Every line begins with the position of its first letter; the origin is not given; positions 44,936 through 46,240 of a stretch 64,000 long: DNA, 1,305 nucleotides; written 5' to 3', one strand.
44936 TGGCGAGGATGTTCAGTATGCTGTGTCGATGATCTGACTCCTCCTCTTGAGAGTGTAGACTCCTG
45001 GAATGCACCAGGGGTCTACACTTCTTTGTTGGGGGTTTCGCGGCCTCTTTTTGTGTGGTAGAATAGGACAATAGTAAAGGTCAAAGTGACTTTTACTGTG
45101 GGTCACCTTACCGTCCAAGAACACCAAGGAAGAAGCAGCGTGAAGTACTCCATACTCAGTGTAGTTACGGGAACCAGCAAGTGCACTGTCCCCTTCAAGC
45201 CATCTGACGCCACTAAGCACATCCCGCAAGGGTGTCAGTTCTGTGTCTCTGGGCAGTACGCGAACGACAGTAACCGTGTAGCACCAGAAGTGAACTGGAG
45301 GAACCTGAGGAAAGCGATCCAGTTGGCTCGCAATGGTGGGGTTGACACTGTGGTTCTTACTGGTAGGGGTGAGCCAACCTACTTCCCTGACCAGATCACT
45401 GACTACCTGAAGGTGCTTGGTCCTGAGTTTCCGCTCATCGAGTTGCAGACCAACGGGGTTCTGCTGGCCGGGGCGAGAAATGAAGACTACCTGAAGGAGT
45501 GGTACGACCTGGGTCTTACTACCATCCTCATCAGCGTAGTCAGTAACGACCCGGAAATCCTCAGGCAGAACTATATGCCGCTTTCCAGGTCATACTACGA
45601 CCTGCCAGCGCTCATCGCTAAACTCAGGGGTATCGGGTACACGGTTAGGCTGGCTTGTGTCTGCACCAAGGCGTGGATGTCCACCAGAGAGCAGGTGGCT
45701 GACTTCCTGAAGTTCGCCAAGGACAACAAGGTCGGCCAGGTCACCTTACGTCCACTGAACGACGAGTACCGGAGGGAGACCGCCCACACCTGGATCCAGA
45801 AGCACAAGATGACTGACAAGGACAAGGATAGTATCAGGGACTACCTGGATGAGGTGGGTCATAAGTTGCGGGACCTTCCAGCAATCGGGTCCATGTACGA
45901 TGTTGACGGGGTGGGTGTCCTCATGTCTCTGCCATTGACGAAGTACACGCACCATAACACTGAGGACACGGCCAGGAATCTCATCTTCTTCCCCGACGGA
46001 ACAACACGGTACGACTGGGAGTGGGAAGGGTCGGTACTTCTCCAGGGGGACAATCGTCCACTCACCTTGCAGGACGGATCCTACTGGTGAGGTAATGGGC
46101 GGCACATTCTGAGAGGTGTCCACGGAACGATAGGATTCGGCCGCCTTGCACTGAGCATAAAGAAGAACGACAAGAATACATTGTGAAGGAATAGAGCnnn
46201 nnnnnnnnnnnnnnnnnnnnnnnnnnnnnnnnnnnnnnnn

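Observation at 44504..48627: Promoter-to-terminator operon encoding a candidate NAD+ reconstitution pathway: radical-SAM-like protein, NadE, and an NMNAT-PRTase fusion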

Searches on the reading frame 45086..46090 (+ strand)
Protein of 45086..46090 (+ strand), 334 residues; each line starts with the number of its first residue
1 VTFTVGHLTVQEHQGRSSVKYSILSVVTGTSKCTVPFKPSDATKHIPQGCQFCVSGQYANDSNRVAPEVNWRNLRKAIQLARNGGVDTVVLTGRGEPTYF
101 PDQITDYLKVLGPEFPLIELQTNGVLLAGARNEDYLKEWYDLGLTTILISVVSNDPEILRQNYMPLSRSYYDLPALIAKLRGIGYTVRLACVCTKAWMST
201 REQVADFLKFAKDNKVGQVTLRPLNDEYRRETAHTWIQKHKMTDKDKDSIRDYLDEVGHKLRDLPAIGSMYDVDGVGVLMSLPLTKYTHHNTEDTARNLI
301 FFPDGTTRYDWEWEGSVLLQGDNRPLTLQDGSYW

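Call 3: search_protein_families(library=pfam, proteins=[window:45086-46090:+], max_evalue=0.1)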
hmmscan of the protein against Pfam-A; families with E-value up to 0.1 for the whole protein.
window:45086-46090:+ (334 aa): 1 family
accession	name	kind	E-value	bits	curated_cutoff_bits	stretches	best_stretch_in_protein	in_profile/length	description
PF04055.27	Radical_SAM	-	3.9e-10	40.6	29.5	1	47-161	8-119/166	Radical SAM superfamily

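Call 4: search_protein_families(library=phrogs, proteins=[window:45086-46090:+], max_evalue=0.01)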
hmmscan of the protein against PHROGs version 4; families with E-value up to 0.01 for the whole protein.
window:45086-46090:+ (334 aa): 1 family
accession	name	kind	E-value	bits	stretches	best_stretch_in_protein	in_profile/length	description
phrog_27238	-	other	0.00023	21.4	1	47-190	34-166/338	radical SAM domain-containing protein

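Call 5: search_protein_families(library=ncbifam, proteins=[window:45086-46090:+], max_evalue=0.1)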
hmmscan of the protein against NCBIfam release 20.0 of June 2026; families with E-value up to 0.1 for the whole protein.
window:45086-46090:+ (334 aa): 10 families
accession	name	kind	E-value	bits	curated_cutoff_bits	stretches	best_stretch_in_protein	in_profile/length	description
TIGR02666.1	moaA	equivalog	1.5e-07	30.7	284.05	1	50-217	24-186/336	GTP 3',8-cyclase MoaA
TIGR04317.1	W_rSAM_matur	equivalog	9.2e-06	25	380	1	49-157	17-116/349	tungsten cofactor oxidoreductase radical SAM maturase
NF049973.1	radical_Rv1681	equivalog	2.8e-05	23.2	380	1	50-216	86-242/326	Rv1681 family radical SAM protein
NF045646.2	rSAM_Se_TrsS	equivalog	3.2e-05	22.6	490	1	46-158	96-202/441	radical SAM (seleno)protein TrsS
TIGR04251.1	SCM_rSAM_ScmF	equivalog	0.00017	21.1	400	1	50-129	18-95/353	SynChlorMet cassette radical SAM/SPASM protein ScmF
TIGR04303.1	GeoRSP_rSAM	equivalog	0.00066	19.3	400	1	48-221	13-174/325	GeoRSP system radical SAM/SPASM protein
TIGR03278.1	methan_mark_10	equivalog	0.001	18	350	1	47-165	36-149/404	methyl coenzyme M reductase-arginine methyltransferase Mmp10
TIGR00048.1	rRNA_mod_RlmN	equivalog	0.0011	18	290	1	49-181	118-249/355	dual-specificity RNA methyltransferase RlmN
TIGR04100.1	rSAM_pair_X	hypoth_equivalog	0.0023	17.5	262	1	43-176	15-147/197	TIGR04100 family radical SAM protein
TIGR04311.1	rSAM_Geo_metal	subfamily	0.0082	15.2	400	1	50-161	17-122/423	radical SAM/SPASM family putative metalloenzyme maturase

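Call 17: find_homologous_proteins(query=window:45140-46090:+, max_evalue=0.001)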
Query window:45140-46090:+ (316 aa): 624 proteins with E <= 0.001 among 2987 candidates; the best 120 are listed.
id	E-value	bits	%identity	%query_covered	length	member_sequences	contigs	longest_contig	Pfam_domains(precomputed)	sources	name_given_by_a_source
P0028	2.0e-210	716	96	100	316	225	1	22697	PF04055.28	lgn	-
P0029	2.5e-180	617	82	100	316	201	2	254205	PF04055.28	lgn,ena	-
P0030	1.8e-162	558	73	100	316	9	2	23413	PF04055.28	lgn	-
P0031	1.4e-110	387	82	65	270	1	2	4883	PF04055.28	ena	-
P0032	4.3e-105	369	56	99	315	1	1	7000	PF04055.28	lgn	-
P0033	1.4e-101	358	56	95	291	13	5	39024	PF04055.28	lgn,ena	-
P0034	5.1e-101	356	55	95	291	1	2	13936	PF04055.28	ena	-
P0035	6.5e-101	356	56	95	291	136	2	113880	PF04055.28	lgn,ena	-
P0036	9.6e-101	355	55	95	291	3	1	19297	PF04055.28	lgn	-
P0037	1.3e-100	355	55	95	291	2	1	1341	PF04055.28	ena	-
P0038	1.8e-100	354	55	95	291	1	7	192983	PF04055.28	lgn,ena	-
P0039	1.9e-100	354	55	95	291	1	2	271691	PF04055.28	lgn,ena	-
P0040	2.5e-100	354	54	95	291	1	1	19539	PF04055.28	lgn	-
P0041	3.1e-100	353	56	95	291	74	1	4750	PF04055.28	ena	-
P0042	3.6e-100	353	55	95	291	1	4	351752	PF04055.28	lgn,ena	-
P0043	4.8e-100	353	55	95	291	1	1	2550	PF04055.28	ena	-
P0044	6.6e-100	352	55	95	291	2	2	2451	PF04055.28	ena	-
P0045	6.7e-100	352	55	95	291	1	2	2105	PF04055.28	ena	-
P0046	6.8e-100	352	55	95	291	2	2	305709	PF04055.28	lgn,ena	-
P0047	9.2e-100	352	55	95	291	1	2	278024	PF04055.28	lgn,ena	-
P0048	2.1e-99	351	54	95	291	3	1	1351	PF04055.28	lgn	-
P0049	2.4e-99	351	55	95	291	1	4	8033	PF04055.28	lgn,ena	-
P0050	2.4e-99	351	55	95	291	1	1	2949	PF04055.28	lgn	-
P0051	4.4e-99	350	55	95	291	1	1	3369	PF04055.28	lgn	-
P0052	8.1e-99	349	57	95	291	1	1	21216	PF04055.28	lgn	-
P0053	8.2e-99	349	55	95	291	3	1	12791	PF04055.28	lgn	-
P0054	8.3e-94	332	54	95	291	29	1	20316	PF04055.28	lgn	-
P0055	2.5e-93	331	53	95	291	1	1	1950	PF04055.28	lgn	-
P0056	3.8e-92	327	53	95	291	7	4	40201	PF04055.28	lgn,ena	-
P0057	5.1e-92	326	53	95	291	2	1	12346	PF04055.28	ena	-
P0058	7.7e-92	326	54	95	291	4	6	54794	PF04055.28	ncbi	-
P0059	1.4e-91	325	53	95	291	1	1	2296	PF04055.28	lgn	-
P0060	2.7e-91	324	52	95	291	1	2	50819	PF04055.28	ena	-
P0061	1.1e-90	322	52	95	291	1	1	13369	PF04055.28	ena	-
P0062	1.9e-90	321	53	95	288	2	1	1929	PF04055.28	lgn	-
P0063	2.2e-90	321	51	95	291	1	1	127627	PF04055.28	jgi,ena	-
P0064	4.5e-90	320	52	95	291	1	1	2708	PF04055.28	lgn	-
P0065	1.1e-89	319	51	95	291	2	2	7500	PF04055.28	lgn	-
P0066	5.2e-89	317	51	95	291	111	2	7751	PF04055.28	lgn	-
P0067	1.1e-88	315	53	95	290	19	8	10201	PF04055.28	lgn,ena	-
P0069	2.5e-88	314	50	95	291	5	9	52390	PF04055.28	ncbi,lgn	-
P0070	3.7e-88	314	51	95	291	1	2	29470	PF04055.28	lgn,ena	-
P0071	7.6e-88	313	52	95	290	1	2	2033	PF04055.28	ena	-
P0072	7.9e-88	313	55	86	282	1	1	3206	PF04055.28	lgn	-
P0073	8.5e-88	313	51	95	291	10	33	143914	-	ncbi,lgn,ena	-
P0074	1.0e-87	312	50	95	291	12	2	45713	PF04055.28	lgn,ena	-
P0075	1.3e-87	312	51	95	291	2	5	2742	PF04055.28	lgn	-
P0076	4.9e-87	310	50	95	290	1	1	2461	PF04055.28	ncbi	-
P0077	5.0e-87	310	51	95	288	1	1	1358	PF04055.28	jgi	-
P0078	5.8e-87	310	51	95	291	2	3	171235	PF04055.28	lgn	-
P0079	5.9e-87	310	52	95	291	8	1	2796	PF04055.28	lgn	-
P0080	7.5e-87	309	50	95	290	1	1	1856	PF04055.28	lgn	-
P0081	1.2e-86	309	51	95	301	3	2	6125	PF04055.28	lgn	-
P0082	1.3e-86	309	51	95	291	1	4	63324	PF04055.28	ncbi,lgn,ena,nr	ncbi:MAG: radical SAM protein [Bacilli bacterium]|nr:radical SAM protein [Bacilli bacterium]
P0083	2.1e-86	308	50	95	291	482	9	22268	PF04055.28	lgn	-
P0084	3.8e-86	307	50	95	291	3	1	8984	PF04055.28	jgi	-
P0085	5.7e-86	307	50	95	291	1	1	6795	PF04055.28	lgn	-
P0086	1.1e-85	306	50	95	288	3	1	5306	PF04055.28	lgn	-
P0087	1.3e-85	305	49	95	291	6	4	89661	PF04055.28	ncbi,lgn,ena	-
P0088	1.4e-85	305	50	95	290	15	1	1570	PF04055.28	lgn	-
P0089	2.1e-85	305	50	95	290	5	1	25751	PF04055.28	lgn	-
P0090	2.6e-85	304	49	95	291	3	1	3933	PF04055.28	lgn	-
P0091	3.4e-85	304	49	95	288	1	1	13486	PF04055.28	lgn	-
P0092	3.7e-85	304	49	95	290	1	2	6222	PF04055.28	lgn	-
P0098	1.2e-84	302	50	95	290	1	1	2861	PF04055.28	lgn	-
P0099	1.3e-84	302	51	95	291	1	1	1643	PF04055.28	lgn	-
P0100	1.6e-84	302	49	95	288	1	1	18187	PF04055.28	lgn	-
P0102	3.9e-84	301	52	95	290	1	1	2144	PF04055.28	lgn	-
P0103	4.5e-84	300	47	95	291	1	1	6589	PF04055.28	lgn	-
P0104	4.7e-84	300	50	95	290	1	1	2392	PF04055.28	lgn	-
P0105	5.5e-84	300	49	94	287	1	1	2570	PF04055.28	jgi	jgi:molybdenum cofactor biosynthesis enzyme MoaA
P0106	5.9e-84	300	50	95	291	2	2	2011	PF04055.28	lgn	-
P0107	9.2e-84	299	50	94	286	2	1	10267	PF04055.28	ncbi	-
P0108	1.2e-83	299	50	95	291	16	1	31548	PF04055.28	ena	-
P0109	2.0e-83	298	49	95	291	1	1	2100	PF04055.28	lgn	-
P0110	2.0e-83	298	47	95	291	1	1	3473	PF04055.28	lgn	-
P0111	2.4e-83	298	48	95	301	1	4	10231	PF04055.28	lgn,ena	-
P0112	3.2e-83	298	49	95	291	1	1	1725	PF04055.28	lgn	-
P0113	5.6e-83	297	48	95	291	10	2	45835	PF04055.28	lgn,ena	-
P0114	6.7e-83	297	50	95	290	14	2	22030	PF04055.28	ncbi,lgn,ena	-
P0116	4.5e-82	294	49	95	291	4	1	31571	PF04055.28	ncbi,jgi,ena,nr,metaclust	ncbi:MAG: hypothetical protein A2Y24_00010 [Clostridiales bacterium GWE2_32_10]|nr:MAG: hypothetical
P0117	6.3e-82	293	47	95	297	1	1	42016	PF04055.28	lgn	-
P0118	5.8e-81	290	47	95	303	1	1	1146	PF04055.28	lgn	-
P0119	8.3e-81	290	48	95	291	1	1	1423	PF04055.28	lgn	-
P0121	6.6e-80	287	48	95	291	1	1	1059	PF04055.28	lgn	-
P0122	9.8e-80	286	48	94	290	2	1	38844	PF04055.28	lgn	-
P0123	1.1e-79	286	48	95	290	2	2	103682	PF04055.28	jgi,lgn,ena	-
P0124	1.1e-79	286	47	95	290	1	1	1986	PF04055.28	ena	-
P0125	1.5e-79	286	48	95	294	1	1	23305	PF04055.28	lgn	-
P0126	2.6e-79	285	47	95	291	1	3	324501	PF04055.28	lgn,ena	-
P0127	2.8e-79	285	46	95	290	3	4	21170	PF04055.28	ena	-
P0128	1.3e-78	282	47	94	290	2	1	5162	PF04055.28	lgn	-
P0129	1.4e-78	282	47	95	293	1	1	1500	PF04055.28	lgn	-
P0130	4.1e-78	281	47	95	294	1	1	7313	PF04055.28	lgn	-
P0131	5.1e-78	280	48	95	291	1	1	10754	PF04055.28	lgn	-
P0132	5.2e-77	277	46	95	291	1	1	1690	PF04055.28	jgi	jgi:molybdenum cofactor biosynthesis enzyme MoaA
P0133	1.6e-76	276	47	95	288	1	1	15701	PF04055.28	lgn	-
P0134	3.3e-76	275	68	58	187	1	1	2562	PF04055.28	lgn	-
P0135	5.0e-76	274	47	95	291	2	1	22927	PF04055.28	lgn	-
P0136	6.4e-76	274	45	95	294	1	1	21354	PF04055.28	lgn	-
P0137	3.5e-75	271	47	95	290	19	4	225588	-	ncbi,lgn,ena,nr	ncbi:MAG: radical SAM protein [Elusimicrobiaceae bacterium]|nr:radical SAM protein [Elusimicrobiacea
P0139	2.1e-74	269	47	95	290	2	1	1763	PF04055.28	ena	-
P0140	7.1e-74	267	46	95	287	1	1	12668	PF04055.28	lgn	-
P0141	2.7e-73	265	45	95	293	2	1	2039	PF04055.28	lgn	-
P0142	1.3e-72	263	45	95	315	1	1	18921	PF04055.28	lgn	-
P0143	2.1e-72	262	45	95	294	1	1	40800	PF04055.28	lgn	-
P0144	4.1e-72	261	46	95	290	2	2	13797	PF04055.28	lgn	-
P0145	6.4e-72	260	45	95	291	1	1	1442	PF04055.28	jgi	jgi:molybdenum cofactor biosynthesis enzyme MoaA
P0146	1.5e-71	259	45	95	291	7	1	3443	PF04055.28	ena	-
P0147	1.7e-70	256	45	94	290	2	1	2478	PF04055.28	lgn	-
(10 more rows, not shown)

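Call 18: find_encoding_contigs(protein=P0082, flank=6000, max_places=3)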
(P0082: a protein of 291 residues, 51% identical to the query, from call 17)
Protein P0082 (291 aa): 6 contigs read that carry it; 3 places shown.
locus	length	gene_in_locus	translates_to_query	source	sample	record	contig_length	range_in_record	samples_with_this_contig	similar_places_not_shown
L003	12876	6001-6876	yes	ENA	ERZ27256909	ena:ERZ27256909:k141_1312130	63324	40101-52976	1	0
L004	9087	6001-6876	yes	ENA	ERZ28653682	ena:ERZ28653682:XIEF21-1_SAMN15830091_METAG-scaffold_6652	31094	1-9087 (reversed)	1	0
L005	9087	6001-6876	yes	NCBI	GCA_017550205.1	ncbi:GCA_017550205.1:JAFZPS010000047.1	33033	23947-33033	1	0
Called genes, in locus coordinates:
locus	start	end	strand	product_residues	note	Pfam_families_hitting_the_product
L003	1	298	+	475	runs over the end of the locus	-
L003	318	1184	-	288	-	PF01297:ZnuA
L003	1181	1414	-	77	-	PF01809:YidD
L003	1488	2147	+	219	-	PF14622:Ribonucleas_3_3, PF00636:Ribonuclease_3, PF00035:dsrm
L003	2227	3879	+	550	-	PF00753:Lactamase_B (weak), PF12706:Lactamase_B_2 (weak), PF07521:RMMBL (faint), PF22505:RNase_J_b_CASP, PF17770:RNase_J_C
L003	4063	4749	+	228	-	-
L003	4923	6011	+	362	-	PF02784:Orn_Arg_deC_N, PF00278:Orn_DAP_Arg_deC (faint)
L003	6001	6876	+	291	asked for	PF04055:Radical_SAM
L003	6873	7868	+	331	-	PF02540:NAD_synthase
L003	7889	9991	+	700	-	PF01467:CTP_transf_like (weak), PF00583:Acetyltransf_1, PF13673:Acetyltransf_10, PF13508:Acetyltransf_7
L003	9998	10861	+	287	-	PF13186:SPASM (faint)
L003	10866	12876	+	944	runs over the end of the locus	PF01636:APH (weak)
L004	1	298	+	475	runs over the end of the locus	-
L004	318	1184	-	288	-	PF01297:ZnuA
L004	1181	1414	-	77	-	PF01809:YidD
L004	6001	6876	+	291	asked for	PF04055:Radical_SAM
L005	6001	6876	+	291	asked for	PF04055:Radical_SAM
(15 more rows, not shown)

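Call 19: find_encoding_contigs(protein=P0137, flank=6000, max_places=3)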
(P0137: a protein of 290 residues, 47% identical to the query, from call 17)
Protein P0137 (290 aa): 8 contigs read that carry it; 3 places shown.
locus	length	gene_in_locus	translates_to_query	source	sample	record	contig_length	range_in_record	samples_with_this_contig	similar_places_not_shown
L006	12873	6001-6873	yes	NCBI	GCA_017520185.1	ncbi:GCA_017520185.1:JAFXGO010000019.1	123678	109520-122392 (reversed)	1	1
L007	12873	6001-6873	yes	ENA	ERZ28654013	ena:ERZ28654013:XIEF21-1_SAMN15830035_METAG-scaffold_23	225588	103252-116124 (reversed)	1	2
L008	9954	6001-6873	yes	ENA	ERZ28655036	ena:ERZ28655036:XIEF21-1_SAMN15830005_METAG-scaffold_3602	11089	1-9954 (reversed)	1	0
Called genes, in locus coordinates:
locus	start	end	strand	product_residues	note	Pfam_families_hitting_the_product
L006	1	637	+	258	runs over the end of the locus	-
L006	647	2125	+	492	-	PF18127:NAMPT_N, PF04095:NAPRTase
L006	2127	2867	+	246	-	PF02540:NAD_synthase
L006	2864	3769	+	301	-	PF00293:NUDIX, PF19368:WHD_AraR (weak), PF21906:WHD_NrtR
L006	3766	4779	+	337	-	PF04055:Radical_SAM (weak)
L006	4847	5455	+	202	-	-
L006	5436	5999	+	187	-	-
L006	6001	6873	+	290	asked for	-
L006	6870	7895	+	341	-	PF02540:NAD_synthase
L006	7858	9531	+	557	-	-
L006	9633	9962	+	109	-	PF11149:DUF2924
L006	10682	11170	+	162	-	PF12802:MarR_2 (weak), PF01047:MarR (weak)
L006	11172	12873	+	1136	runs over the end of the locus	PF05977:MFS_3, PF07690:MFS_1, PF01553:Acyltransferase, PF00501:AMP-binding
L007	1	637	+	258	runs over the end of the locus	-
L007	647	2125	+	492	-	PF18127:NAMPT_N, PF04095:NAPRTase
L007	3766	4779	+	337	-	PF04055:Radical_SAM (weak)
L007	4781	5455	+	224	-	PF04055:Radical_SAM (weak)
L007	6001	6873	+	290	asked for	-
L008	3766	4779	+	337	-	PF04055:Radical_SAM (weak)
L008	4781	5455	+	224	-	PF04055:Radical_SAM (weak)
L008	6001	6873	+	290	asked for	-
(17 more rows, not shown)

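Call 20: find_encoding_contigs(protein=P0073, flank=6000, max_places=3)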
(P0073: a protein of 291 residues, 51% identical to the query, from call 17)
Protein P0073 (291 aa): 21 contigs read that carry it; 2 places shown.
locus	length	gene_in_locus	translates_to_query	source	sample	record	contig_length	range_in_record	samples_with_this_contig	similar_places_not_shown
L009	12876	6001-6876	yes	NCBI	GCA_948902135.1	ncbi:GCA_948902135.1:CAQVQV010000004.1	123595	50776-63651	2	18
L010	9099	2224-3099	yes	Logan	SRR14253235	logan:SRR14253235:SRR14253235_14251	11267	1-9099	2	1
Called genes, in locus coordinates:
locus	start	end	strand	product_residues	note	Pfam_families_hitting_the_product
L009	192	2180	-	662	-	PF00795:CN_hydrolase, PF02540:NAD_synthase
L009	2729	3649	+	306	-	-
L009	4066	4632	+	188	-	PF01712:dNK (weak), PF02223:Thymidylate_kin, PF13238:AAA_18, PF13521:AAA_28 (weak)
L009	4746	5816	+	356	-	PF02784:Orn_Arg_deC_N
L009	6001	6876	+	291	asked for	-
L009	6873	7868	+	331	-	PF02540:NAD_synthase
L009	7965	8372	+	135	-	-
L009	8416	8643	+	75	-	-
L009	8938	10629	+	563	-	PF01467:CTP_transf_like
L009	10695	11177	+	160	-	PF13673:Acetyltransf_10, PF00583:Acetyltransf_1, PF13420:Acetyltransf_4, PF13508:Acetyltransf_7, PF14542:Acetyltransf_CG (weak)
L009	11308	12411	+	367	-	PF04055:Radical_SAM, PF13353:Fer4_12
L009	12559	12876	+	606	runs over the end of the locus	-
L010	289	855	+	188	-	PF01712:dNK (weak), PF02223:Thymidylate_kin, PF13238:AAA_18, PF13521:AAA_28 (weak)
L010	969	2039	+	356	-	PF02784:Orn_Arg_deC_N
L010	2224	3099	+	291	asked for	-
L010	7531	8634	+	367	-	PF04055:Radical_SAM, PF13353:Fer4_12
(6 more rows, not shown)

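Call 24: search_protein_families(library=pfam, proteins=[L003:7889-9991:+, L006:7858-9531:+, L009:8938-10629:+, L003:6873-7868:+, L006:6870-7895:+, L003:9998-10861:+, L006:3766-4779:+, L006:4847-5455:+, L006:5436-5999:+, L009:7965-8372:+], max_evalue=0.05)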
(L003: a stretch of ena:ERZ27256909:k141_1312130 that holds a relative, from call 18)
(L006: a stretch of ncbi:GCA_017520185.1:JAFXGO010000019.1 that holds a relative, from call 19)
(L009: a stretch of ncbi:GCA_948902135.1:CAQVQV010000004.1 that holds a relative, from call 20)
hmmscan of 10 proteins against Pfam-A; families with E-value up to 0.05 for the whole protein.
L003:7889-9991:+ (700 aa): 6 families
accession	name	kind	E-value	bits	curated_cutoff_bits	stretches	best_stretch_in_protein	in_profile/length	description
PF00583.31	Acetyltransf_1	-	8.2e-14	52.3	20.7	1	579-684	11-116/116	Acetyltransferase (GNAT) family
PF13673.13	Acetyltransf_10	-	6.6e-11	42.7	23.6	1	578-688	6-111/128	Acetyltransferase (GNAT) domain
PF13508.13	Acetyltransf_7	-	2.5e-10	41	27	1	603-685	4-83/84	Acetyltransferase (GNAT) domain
PF01467.32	CTP_transf_like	-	1.3e-07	32.3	21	1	103-271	3-132/133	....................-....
PF14542.12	Acetyltransf_CG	-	0.002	18.6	30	1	614-669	11-66/80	GCN5-related N-acetyl-transferase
PF01154.23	HMG_CoA_synt_N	-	0.045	14.1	25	0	248-311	40-103/174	Hydroxymethylglutaryl-coenzyme A synthase N terminal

L006:7858-9531:+ (557 aa): 0 families

L009:8938-10629:+ (563 aa): 3 families
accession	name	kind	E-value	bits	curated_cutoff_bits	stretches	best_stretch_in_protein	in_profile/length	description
PF01467.32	CTP_transf_like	-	3.7e-10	40.5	21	1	107-278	1-132/133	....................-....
PF06574.18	FAD_syn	-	0.00015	22.1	27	1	104-225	7-119/158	FAD synthetase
PF24665.1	DUF7652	-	0.016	15.9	27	1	337-413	8-83/105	Domain of unknown function (DUF7652)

L003:6873-7868:+ (331 aa): 3 families
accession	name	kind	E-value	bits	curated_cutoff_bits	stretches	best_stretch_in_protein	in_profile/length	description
PF02540.23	NAD_synthase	-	1.1e-31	110.2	21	1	35-292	2-238/242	NAD synthase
PF06508.19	QueC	-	0.0058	16.6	22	0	54-77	2-25/210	Queuosine biosynthesis protein QueC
PF03054.22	tRNA_Me_trans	-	0.012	15.7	20.6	1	54-125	3-73/202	tRNA methyl transferase HUP domain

L006:6870-7895:+ (341 aa): 3 families
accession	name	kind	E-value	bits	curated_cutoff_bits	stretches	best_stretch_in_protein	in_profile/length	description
PF02540.23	NAD_synthase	-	1.2e-29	103.6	21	1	36-265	3-212/242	NAD synthase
PF03054.22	tRNA_Me_trans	-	0.0041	17.2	20.6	1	55-129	4-77/202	tRNA methyl transferase HUP domain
PF01171.26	ATP_bind_3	-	0.017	15.3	27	1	54-130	2-72/182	PP-loop family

L003:9998-10861:+ (287 aa): 2 families
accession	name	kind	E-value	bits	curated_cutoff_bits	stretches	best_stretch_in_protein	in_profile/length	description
PF13186.11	SPASM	-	3e-05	24.7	21.5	1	198-273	8-66/67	Iron-sulfur cluster-binding domain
PF01823.24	MACPF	-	0.0026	18.3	21.5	1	213-249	38-77/214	MAC/Perforin domain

L006:3766-4779:+ (337 aa): 3 families
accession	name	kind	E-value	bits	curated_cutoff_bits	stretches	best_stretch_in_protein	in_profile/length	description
PF04055.27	Radical_SAM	-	1.1e-06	29.4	29.5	1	43-166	6-123/166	Radical SAM superfamily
PF13353.11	Fer4_12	-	0.0025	18.6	22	1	42-115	13-78/137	4Fe-4S single cluster domain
PF21648.2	M1E1E6-like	-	0.018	15.7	27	1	127-190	21-85/104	Integron cassette protein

L006:4847-5455:+ (202 aa): 0 families

L006:5436-5999:+ (187 aa): 0 families

L009:7965-8372:+ (135 aa): 0 families

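Call 31: search_protein_families(library=padloc, proteins=[window:45140-46090:+], max_evalue=0.01)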
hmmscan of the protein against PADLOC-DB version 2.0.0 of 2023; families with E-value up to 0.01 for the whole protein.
window:45140-46090:+ (316 aa): 0 families
